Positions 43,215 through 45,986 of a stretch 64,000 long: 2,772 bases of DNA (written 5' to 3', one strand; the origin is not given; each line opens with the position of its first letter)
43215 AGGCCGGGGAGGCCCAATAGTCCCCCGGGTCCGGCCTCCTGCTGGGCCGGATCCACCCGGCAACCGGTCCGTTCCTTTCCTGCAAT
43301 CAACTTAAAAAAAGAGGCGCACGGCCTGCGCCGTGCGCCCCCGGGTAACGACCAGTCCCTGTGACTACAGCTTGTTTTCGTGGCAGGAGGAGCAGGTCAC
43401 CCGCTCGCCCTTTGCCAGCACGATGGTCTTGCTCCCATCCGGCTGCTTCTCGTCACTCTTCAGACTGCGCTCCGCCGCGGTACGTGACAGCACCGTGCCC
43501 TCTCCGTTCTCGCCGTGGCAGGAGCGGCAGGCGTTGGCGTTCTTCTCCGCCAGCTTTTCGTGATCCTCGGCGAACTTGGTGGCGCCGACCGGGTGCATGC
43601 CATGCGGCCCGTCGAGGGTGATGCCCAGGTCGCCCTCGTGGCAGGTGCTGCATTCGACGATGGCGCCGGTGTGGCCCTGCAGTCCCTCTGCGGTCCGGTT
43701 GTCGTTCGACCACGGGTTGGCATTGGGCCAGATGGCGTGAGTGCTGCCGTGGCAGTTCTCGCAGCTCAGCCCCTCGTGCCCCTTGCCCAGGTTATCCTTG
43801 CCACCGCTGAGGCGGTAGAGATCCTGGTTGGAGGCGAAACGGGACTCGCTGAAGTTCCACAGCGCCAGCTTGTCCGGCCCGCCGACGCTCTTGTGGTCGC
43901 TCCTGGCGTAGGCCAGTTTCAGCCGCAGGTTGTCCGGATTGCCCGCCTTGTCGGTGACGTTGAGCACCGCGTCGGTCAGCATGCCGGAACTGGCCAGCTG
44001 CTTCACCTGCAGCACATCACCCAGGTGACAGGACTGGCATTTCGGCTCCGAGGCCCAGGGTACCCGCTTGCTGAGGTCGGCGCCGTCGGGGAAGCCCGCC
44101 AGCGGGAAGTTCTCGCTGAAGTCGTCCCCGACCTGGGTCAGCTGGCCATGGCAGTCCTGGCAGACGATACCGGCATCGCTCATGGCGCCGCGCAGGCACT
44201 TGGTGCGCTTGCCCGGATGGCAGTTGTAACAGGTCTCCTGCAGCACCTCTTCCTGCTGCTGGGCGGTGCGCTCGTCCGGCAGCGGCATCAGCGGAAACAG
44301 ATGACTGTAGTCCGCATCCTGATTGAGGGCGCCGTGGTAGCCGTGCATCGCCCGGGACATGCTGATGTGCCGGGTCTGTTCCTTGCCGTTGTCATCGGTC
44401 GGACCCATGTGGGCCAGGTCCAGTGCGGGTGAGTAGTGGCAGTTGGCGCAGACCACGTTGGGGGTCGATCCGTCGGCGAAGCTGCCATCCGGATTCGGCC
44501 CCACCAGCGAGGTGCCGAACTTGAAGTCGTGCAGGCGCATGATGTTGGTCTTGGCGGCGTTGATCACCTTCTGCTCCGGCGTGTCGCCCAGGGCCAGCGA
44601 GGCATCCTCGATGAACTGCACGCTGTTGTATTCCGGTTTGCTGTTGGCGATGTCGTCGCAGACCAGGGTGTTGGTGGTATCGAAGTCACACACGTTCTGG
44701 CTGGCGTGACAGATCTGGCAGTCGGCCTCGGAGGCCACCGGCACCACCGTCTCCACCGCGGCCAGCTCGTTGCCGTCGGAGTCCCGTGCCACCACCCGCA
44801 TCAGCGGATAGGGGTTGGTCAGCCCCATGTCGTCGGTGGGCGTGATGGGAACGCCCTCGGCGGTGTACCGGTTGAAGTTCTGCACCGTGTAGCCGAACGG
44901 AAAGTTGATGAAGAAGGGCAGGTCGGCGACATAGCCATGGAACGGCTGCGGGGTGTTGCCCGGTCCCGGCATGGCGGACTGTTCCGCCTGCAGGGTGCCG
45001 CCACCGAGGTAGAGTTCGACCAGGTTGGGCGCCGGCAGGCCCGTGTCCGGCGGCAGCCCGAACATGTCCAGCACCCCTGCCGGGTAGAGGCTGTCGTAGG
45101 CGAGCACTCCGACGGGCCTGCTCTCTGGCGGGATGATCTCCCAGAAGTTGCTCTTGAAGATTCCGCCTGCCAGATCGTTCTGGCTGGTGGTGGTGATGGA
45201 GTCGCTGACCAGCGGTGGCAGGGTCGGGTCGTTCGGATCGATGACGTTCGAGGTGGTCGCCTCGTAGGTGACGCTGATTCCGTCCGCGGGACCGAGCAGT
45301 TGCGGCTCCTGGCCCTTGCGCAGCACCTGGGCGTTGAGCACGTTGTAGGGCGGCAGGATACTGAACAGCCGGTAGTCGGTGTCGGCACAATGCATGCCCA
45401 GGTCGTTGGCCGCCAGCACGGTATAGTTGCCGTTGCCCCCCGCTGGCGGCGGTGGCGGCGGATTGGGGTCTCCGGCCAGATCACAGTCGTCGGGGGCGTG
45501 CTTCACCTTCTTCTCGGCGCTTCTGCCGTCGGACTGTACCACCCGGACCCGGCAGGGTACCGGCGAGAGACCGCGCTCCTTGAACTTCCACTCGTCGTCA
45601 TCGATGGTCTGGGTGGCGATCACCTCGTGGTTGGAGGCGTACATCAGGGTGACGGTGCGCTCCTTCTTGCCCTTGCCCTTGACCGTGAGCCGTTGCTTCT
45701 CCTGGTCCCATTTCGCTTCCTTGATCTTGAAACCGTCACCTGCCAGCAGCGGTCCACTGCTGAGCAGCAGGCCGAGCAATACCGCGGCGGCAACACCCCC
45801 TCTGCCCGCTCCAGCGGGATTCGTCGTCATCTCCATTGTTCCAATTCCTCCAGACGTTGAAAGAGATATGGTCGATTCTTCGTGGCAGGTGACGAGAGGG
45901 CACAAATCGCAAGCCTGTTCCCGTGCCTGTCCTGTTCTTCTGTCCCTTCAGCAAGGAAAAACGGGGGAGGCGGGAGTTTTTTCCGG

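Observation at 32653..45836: Complete type II secretion system flanked by a giant secreted nonahaem cytochrome: candidate extracellular electron-transfer export module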

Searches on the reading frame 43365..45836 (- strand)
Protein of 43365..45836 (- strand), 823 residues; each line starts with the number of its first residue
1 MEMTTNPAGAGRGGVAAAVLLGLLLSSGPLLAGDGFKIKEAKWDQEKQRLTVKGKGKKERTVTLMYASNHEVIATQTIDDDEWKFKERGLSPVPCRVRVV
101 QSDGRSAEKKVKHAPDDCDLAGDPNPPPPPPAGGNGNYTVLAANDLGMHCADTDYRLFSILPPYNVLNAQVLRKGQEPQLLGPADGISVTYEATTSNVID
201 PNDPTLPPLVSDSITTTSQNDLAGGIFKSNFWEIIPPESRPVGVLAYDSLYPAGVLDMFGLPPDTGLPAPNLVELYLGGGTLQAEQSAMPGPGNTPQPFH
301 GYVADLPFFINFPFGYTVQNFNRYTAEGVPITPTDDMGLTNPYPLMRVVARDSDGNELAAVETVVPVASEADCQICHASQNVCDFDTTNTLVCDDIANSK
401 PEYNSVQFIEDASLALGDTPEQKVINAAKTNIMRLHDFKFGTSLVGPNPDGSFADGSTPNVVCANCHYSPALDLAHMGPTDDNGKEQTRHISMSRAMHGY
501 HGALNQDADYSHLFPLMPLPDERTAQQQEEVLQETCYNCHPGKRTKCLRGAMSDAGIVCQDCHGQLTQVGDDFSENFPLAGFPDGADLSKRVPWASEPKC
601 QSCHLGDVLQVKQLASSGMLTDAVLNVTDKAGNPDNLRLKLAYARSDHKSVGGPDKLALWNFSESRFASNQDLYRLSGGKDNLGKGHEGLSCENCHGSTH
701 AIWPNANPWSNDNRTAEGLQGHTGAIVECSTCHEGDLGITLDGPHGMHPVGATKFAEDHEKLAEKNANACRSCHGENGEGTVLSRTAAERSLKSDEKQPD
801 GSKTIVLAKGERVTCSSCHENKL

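Call 6: search_protein_families(library=pfam, proteins=[window:43365-45836:-], max_evalue=1)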
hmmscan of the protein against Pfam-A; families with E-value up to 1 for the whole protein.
window:43365-45836:- (823 aa): 4 families
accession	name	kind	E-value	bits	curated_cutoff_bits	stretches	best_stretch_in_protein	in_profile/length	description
PF14522.11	Cytochrome_C7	-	9.8e-11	41.8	24.8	3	688-736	12-51/67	Cytochrome c7 and related cytochrome c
PF14537.11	Cytochrom_c3_2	-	1.1e-08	35.8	25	3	534-605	7-65/79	Cytochrome c3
PF02085.21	Cytochrom_CIII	-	0.027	15.3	22.9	1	758-822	24-85/101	Class III cytochrome C family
PF09699.15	Paired_CXXCH_1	-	0.25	11.5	20.6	0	533-544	29-40/41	Doubled CXXCH motif (Paired_CXXCH_1)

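Call 7: search_protein_families(library=ncbifam, proteins=[window:43365-45836:-], max_evalue=0.01)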
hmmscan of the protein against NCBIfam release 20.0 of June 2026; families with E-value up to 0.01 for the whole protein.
window:43365-45836:- (823 aa): 0 families

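Call 8: search_solved_structures(query=window:43365-45836:-, max_evalue=1, show_alignments=2)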
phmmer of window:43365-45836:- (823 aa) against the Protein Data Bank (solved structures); distinct sequences matched with E-value up to 1: 0.

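Call 9: find_homologous_proteins(query=window:43365-45836:-, max_evalue=0.001)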
Query window:43365-45836:- (823 aa): 1621 proteins with E <= 0.001 among 8000 candidates; the best 120 are listed.
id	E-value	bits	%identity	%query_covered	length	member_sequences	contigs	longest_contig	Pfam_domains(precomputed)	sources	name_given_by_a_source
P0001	0.0e+0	1943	100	100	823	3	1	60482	PF14537.12,PF14522.12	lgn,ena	-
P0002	0.0e+0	1519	77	100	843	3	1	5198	PF14537.12,PF14522.12,PF22113.2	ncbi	-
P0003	0.0e+0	1234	67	98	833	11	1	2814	PF14537.12,PF14522.12,PF22113.2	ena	-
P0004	0.0e+0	1180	61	97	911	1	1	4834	PF14537.12,PF14522.12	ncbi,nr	ncbi:MAG: hypothetical protein OQL19_19555 [Gammaproteobacteria bacterium]|nr:hypothetical protein [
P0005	0.0e+0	1153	63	96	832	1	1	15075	PF14537.12,PF14522.12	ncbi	-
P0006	0.0e+0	1146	62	96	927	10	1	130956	PF14537.12,PF14522.12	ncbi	ncbi:hypothetical protein [Thiolapillus sp.]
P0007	0.0e+0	1142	64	96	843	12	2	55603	PF14537.12,PF14522.12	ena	-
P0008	0.0e+0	1142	58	96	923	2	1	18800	PF14537.12,PF14522.12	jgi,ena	-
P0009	0.0e+0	1135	64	96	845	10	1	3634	PF14537.12,PF14522.12,PF22113.2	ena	-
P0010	0.0e+0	1132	62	96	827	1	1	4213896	PF14537.12,PF14522.12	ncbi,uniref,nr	ncbi:hypothetical protein [sulfur-oxidizing endosymbiont of Gigantopelta aegis]|uniref:hypothetical 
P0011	0.0e+0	1121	61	98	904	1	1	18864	PF14537.12,PF14522.12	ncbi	-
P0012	0.0e+0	1119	63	96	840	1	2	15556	PF14537.12,PF14522.12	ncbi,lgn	-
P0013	0.0e+0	1119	63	96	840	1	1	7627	PF14537.12,PF14522.12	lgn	-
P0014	0.0e+0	1114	61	96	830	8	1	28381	PF14537.12,PF14522.12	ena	-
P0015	0.0e+0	1107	63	96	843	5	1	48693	PF14537.12,PF14522.12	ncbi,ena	-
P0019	0.0e+0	1101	58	96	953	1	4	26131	PF14537.12,PF14522.12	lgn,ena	-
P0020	0.0e+0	1091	61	96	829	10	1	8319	PF14537.12,PF14522.12,PF22113.2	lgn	-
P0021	0.0e+0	1091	60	96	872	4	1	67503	PF14537.12,PF14522.12,PF22113.2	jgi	jgi:hypothetical protein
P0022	0.0e+0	1090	62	96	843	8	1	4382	PF14537.12,PF14522.12,PF22113.2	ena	-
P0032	0.0e+0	1045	58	98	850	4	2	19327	PF22113.2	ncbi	-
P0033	0.0e+0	1038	58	98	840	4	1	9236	PF14522.12,PF22113.2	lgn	-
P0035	0.0e+0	1030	59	98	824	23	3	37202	PF14537.12,PF14522.12,PF22113.2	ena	-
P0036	0.0e+0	1029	59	97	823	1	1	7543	PF14537.12,PF14522.12,PF22113.2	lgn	-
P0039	0.0e+0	1019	58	96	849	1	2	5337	PF14522.12,PF22113.2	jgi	-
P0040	0.0e+0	1015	57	98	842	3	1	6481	PF14537.12,PF14522.12,PF22113.2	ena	-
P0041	5.0e-298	1009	58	98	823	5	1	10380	PF14537.12,PF14522.12,PF22113.2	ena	-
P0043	1.2e-297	1008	58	96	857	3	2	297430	PF14537.12,PF14522.12,PF22113.2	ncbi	-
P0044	2.1e-297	1007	62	85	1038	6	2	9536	PF14537.12,PF14522.12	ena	-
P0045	5.7e-297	1006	63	83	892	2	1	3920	PF14537.12,PF14522.12,PF22113.2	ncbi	-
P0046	6.9e-295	999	58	96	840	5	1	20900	PF14522.12,PF22113.2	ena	-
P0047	1.1e-294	998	59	96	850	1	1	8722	PF14537.12,PF14522.12,PF22113.2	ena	-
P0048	1.7e-294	998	63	84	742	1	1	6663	PF14537.12,PF14522.12,PF22113.2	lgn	-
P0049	6.1e-294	996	58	96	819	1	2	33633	PF14537.12,PF14522.12,PF22113.2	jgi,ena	-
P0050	6.3e-293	992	58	96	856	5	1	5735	PF14537.12,PF14522.12,PF22113.2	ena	-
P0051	2.3e-292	991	57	96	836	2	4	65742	PF14537.12,PF14522.12,PF22113.2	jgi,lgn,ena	-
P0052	3.1e-292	990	61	84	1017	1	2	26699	PF14537.12,PF14522.12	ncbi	-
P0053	3.9e-292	990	58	96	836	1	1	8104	PF14537.12,PF14522.12,PF22113.2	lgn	-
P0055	3.6e-291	987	58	96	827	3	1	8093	PF14537.12,PF14522.12,PF22113.2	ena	-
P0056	8.0e-290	982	62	83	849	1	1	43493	PF14537.12,PF14522.12,PF22113.2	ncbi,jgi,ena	-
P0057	1.6e-287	975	55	98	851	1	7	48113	PF14537.12,PF14522.12,PF22113.2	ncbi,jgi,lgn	jgi:hypothetical protein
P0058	4.6e-287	973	57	96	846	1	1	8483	PF14537.12,PF14522.12,PF22113.2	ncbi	-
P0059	5.9e-287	973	57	98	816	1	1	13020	PF14522.12,PF22113.2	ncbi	-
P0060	6.8e-287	972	56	96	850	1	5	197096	PF14537.12,PF14522.12,PF22113.2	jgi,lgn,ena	-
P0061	9.1e-284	962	62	84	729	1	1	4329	PF14537.12,PF14522.12,PF22113.2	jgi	-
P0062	1.1e-282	959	55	95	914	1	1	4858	PF14537.12,PF14522.12,PF22113.2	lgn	-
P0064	3.1e-281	954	61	84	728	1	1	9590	PF14537.12,PF14522.12,PF22113.2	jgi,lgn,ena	-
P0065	7.7e-278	943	54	98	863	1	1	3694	PF14537.12,PF14522.12,PF22113.2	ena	-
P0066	1.2e-277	942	59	84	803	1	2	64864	PF14537.12,PF14522.12,PF22113.2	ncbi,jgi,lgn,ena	-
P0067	1.5e-276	938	56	94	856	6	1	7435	PF14537.12,PF14522.12,PF22113.2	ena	-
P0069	2.2e-275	934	55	96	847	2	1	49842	PF14522.12,PF22113.2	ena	-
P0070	2.6e-275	934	54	96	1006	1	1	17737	PF14537.12,PF14522.12,PF22113.2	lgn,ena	-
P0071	3.1e-275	934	55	97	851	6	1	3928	PF14522.12,PF22113.2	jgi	-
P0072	7.4e-275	933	56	96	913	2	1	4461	PF14522.12,PF22113.2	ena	-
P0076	3.6e-273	927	53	98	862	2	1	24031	PF02412.24,PF14522.12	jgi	-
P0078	1.3e-272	925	54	96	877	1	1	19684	PF14537.12,PF14522.12,PF22113.2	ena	-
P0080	9.2e-270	916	59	83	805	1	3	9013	PF14537.12,PF14522.12,PF22113.2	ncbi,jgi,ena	-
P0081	1.9e-269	915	59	84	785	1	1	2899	PF14522.12,PF22113.2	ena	-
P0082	6.3e-267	906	53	97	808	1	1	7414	PF14537.12,PF14522.12,PF22113.2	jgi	jgi:hypothetical protein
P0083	1.2e-266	906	56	96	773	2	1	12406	PF14522.12,PF22113.2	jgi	-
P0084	1.2e-266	906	59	83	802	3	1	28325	PF14537.12,PF14522.12,PF22113.2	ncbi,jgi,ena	-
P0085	1.9e-266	905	58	84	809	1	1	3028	PF14537.12,PF14522.12,PF22113.2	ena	-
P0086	2.4e-264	898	59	83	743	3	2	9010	PF14537.12,PF14522.12,PF22113.2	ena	-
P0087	2.5e-264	898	53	96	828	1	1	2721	PF14522.12,PF22113.2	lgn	-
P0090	7.5e-256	870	58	83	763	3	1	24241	PF14537.12,PF14522.12,PF22113.2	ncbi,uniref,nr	ncbi:cytochrome c3 family protein [uncultured Thiohalocapsa sp.]|uniref:cytochrome c3 family protein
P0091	5.7e-255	867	61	79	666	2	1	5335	PF14537.12,PF14522.12,PF22113.2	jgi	jgi:hypothetical protein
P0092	1.4e-254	866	58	84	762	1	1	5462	PF14522.12,PF22113.2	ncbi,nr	ncbi:MAG: cytochrome C [Pseudomonadota bacterium]|nr:cytochrome C [Pseudomonadota bacterium]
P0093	1.3e-247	843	56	83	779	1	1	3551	PF14522.12,PF22113.2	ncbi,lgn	-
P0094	7.8e-243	827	56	83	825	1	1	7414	PF14537.12,PF14522.12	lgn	-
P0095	1.1e-242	826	60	77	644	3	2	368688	PF14537.12,PF14522.12,PF22113.2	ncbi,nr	ncbi:MAG: cytochrome C [Gammaproteobacteria bacterium]|nr:cytochrome C [Gammaproteobacteria bacteriu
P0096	4.6e-237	808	58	77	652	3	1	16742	PF14522.12,PF22113.2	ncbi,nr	ncbi:MAG: cytochrome C [Gammaproteobacteria bacterium]|nr:cytochrome C [Gammaproteobacteria bacteriu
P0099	3.3e-228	778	57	75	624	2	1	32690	PF14537.12,PF14522.12,PF22113.2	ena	-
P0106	8.5e-205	701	43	96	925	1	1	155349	PF14522.12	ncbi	-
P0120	2.6e-196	673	47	96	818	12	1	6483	PF14537.12,PF14522.12,PF22113.2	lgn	-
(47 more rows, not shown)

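Call 12: find_related_loci(query=A1, collection=genome_contigs, flank=10000)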
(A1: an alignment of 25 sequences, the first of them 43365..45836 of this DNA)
Query A1 (823 aa) in genome_contigs; peptide patterns used: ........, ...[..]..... (x = any residue, [..] = any of these).
600 stretches matched a pattern (row limit reached: there are more); 597 encode a relative of the query (tblastn E <= 1e-3); the best 80 are kept; 80 distinct loci.
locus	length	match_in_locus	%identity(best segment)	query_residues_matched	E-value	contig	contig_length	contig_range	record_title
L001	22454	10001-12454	72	12-823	0e+0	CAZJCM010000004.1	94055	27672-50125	MAG TPA_asm: uncultured Sedimenticola sp. isolate binchicken_co64_81 genome assembly, contig: NODE_87_length_94055_cov_1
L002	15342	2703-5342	62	36-823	0e+0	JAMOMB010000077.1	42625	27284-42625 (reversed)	MAG: Sedimenticola sp. isolate 4281-140_maxbin2_scaf2bin.080 4281-140_scaffold_226_c1, whole genome shotgun sequence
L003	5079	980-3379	63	38-823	0e+0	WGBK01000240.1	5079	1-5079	MAG: Gammaproteobacteria bacterium isolate S144_22 k151_361116, whole genome shotgun sequence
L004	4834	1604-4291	61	18-823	0e+0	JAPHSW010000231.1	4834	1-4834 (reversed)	MAG: Gammaproteobacteria bacterium isolate N3S-Bin_2 c_000000364360, whole genome shotgun sequence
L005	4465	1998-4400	60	36-823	0e+0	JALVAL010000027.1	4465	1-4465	MAG: Gammaproteobacteria bacterium isolate 132-544_metabat2_scaf2bin.080 132-544_scaffold_11008_c1, whole genome shotgun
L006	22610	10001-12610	57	3-823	0e+0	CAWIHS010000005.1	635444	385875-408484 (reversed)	MAG: uncultured Gammaproteobacteria bacterium isolate MFD03804.bin.1.238 genome assembly, contig: contig_3314, whole gen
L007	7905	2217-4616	60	38-823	0e+0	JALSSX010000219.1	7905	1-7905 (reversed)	MAG: Sedimenticola sp. isolate 356-308_metabat2_scaf2bin.074 356-308_scaffold_4554_c1, whole genome shotgun sequence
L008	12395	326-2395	65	129-823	0e+0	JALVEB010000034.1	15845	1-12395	MAG: Sedimenticola sp. isolate 134-614_metabat2_scaf2bin.082 134-614_scaffold_1544_c1, whole genome shotgun sequence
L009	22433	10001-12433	58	20-823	0e+0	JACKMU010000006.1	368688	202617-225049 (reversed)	MAG: Chromatiaceae bacterium isolate HK-STAS-PROT-126 HK-STAS-PROT-126_6, whole genome shotgun sequence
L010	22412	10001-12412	58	36-823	0e+0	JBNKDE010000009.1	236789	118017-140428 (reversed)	MAG: Gammaproteobacteria bacterium isolate F1.bin.8.strict NODE_9_length_236789_cov_14.865351, whole genome shotgun sequ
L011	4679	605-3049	58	19-823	0e+0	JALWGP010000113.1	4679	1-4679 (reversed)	MAG: Sedimenticola sp. isolate T11_metabat2_scaf2bin.180 T11_NODE_16388_length_4679_cov_1.408831, whole genome shotgun s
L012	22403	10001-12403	58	36-823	0e+0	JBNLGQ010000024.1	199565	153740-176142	MAG: Gammaproteobacteria bacterium isolate C1.bin.13.orig k141_1441162, whole genome shotgun sequence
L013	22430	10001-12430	59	19-823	0e+0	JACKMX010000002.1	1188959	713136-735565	MAG: Chromatiaceae bacterium isolate HK-STAS-PROT-129 HK-STAS-PROT-129_2, whole genome shotgun sequence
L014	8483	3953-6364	57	36-823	0e+0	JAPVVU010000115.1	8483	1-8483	MAG: Gammaproteobacteria bacterium isolate SY_S20_27 SY_S20_27_000000000115, whole genome shotgun sequence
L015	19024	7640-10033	60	36-823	0e+0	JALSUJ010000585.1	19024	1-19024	MAG: Gammaproteobacteria bacterium isolate S010_maxbin2_scaf2bin.015_VB S010_NODE_744_length_19024_cov_1.760068, whole g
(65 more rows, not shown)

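Call 25: predict_structure(alignment_id=A2)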
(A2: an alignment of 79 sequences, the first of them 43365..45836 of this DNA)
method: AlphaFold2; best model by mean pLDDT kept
length: 823 residues; sequences in the alignment: 79
mean_pLDDT: 84.8   pTM: 0.80
mean pLDDT of the five models: 84.8, 84.8, 84.0, 80.4, 77.9
residues with pLDDT >= 90: 424; 70-90: 291; 50-70: 59; < 50: 49
segments of 3 or more residues with pLDDT < 50: 1-15, 21-33, 121-128, 132-134, 547-551
pLDDT, mean of each block of 10 residues (from residue 1): 36 46 42 74 96 95 90 93 95 93 92 83 44 70 71 88 90 92 97 87 74 93 93 92 92 88 93 94 93 97 94 90 94 91 91 96 77 79 88 79 93 94 93 93 94 95 87 85 84 92 91 93 90 82 55 66 93 95 93 86 91 97 91 88 97 95 89 83 81 74 59 80 82 81 62 73 87 89 86 85 88 85 80
secondary structure, 60 per line:
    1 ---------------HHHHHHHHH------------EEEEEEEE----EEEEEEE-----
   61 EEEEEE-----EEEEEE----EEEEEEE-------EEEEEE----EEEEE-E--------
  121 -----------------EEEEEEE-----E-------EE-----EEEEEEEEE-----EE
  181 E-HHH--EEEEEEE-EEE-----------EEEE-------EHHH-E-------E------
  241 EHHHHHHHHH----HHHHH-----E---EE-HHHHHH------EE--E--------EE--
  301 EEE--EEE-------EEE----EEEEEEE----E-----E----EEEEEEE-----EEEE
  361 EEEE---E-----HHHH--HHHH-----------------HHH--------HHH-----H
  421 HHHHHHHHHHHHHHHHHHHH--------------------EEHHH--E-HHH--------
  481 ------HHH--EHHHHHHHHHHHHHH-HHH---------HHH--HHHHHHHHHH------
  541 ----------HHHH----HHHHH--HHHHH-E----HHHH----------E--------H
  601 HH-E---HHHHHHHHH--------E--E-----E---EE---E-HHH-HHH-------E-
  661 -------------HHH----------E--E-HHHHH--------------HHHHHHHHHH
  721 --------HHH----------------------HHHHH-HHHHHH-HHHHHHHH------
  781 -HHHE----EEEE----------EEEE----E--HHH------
elements in order (helices of 4 or more, strands of 3 or more residues): H16-24 E37-44 E49-55 E61-66 E72-77 E82-88 E96-101 E106-110 E138-144 E165-173 E179-181 E188-194 E196-198 E210-213 H242-250 H255-259 H272-277 E301-303 E306-308 E316-318 E323-329 E345-351 E357-364 H374-377 H380-383 H420-440 H493-506 H525-534 H551-554 H559-563 H566-570 H577-580 H608-616 H692-696 H711-720 H754-758 H760-765 H767-774 E790-793 E804-807

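Call 27: fold_search(model_id=the predicted structure, library=pdb)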
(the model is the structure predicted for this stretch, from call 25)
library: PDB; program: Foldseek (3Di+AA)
matches with E <= 10: 998; with E <= 0.001: 2
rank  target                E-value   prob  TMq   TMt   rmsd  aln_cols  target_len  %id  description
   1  8fk7_A                1.5e-04  1.00  0.08  0.37   8.0       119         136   18  Structure of the Pyrobaculum calidifontis flagellar-like archaeal type IV pilus (released 2023-06-28)
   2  2yn3_A                7.6e-04  0.66  0.08  0.23  23.5       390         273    9  Structural insight into the giant calcium-binding adhesin SiiE: implications for the adhesion of Salmonella enterica t (released 2013-04-03)
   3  2yn3_C                1.1e-03  0.60  0.08  0.22  25.9       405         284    9  Structural insight into the giant calcium-binding adhesin SiiE: implications for the adhesion of Salmonella enterica t (released 2013-04-03)
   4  2yn3_D                1.8e-03  0.96  0.08  0.29  17.9       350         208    8  Structural insight into the giant calcium-binding adhesin SiiE: implications for the adhesion of Salmonella enterica t (released 2013-04-03)
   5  7usy_J                1.8e-03  0.21  0.08  0.16  22.0       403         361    9  Structure of C. elegans TMC-1 complex with ARRD-6 (released 2022-10-19)
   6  3lso_A                2.0e-03  0.57  0.12  0.17  15.0       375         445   10  Crystal structure of Putative membrane anchored protein from Corynebacterium diphtheriae (released 2010-02-23)
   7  2yn5_A                2.4e-03  0.47  0.08  0.22  23.6       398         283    9  Structural insight into the giant calcium-binding adhesin SiiE: implications for the adhesion of Salmonella enterica t (released 2013-04-03)
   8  9e7m_Ja               3.0e-03  0.44  0.08  0.08  18.8       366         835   10  In situ cryoEM structure of bacteriophage Ur-lambda tail tip complex (released 2025-11-05)
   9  2yn5_B                3.2e-03  0.44  0.08  0.22  24.2       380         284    9  Structural insight into the giant calcium-binding adhesin SiiE: implications for the adhesion of Salmonella enterica t (released 2013-04-03)
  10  9g93_J                4.3e-03  0.25  0.08  0.19  22.6       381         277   11  CryoET structure of the in vitro grown Bacillus anthracis Sap S-layer (released 2024-12-18)
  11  9g93_G                6.5e-03  0.23  0.08  0.19  22.6       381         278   11  CryoET structure of the in vitro grown Bacillus anthracis Sap S-layer (released 2024-12-18)
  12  7o7n_A                6.9e-03  0.18  0.08  0.06  32.0       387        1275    9  (h-alpha2M)4 semiactivated I state (released 2022-04-13)
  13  7dm0_A                9.2e-03  0.80  0.08  0.32  16.9       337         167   11  Biofilm associated protein - C region (released 2021-12-15)
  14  9g93_I                9.2e-03  0.20  0.08  0.15  22.9       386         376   11  CryoET structure of the in vitro grown Bacillus anthracis Sap S-layer (released 2024-12-18)
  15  4ydj_B                9.7e-03  0.69  0.09  0.30  17.5       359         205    8  Crystal structure of broadly and potently neutralizing antibody 44-VRC13.01 in complex with HIV-1 clade AE strain 93TH (released 2015-06-03)
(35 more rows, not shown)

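Call 28: search_solved_structures(query=A2, max_evalue=10, show_alignments=3)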
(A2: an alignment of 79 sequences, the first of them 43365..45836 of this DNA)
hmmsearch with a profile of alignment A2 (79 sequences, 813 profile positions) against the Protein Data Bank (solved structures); distinct sequences matched with E-value up to 10: 1.
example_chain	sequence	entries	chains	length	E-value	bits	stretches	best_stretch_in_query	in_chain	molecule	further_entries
3b47_A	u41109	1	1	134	0.67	11.4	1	322-385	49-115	Methyl-accepting chemotaxis protein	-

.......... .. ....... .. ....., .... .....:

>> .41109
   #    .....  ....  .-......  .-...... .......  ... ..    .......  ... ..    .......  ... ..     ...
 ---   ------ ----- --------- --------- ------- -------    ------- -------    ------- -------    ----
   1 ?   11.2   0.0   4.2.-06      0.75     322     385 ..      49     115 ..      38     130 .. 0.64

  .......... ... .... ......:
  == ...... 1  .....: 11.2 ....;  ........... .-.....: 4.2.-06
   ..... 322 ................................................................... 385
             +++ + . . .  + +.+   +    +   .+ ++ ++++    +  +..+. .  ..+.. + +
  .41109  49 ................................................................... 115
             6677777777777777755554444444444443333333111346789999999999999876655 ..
